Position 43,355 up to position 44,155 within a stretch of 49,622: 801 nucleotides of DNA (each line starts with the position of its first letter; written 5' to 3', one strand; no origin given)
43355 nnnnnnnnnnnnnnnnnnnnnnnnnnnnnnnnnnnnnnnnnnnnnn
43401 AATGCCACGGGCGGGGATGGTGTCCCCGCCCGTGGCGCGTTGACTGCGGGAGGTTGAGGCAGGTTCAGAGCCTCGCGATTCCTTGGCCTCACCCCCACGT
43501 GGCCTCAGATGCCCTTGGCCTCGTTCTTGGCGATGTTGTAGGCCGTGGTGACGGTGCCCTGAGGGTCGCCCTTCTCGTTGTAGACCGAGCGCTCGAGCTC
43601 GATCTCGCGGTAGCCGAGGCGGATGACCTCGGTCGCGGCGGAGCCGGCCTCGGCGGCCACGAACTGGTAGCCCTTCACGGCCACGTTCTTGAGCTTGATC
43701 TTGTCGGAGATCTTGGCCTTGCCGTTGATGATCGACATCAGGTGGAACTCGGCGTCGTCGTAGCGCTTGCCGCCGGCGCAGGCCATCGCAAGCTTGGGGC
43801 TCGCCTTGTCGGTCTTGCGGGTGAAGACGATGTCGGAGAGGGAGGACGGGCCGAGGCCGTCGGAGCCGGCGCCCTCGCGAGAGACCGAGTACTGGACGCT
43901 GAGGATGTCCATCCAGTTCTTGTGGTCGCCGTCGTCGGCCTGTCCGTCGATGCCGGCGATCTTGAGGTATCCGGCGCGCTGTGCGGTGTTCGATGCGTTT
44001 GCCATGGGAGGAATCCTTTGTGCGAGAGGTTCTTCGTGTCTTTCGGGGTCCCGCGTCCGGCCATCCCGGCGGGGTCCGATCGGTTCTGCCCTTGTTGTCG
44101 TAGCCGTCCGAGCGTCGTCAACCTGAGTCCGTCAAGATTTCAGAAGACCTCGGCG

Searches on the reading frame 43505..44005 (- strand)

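Call 22: search_protein_families(library=pfam, proteins=[window:43505-44005:-], max_evalue=0.01)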
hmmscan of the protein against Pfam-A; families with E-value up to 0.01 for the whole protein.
window:43505-44005:- (166 aa): 1 family
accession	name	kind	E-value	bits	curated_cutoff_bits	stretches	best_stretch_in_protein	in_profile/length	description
PF05638.18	T6SS_HCP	-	1e-25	90.9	23.5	1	13-137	1-127/129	Type VI secretion system effector, Hcp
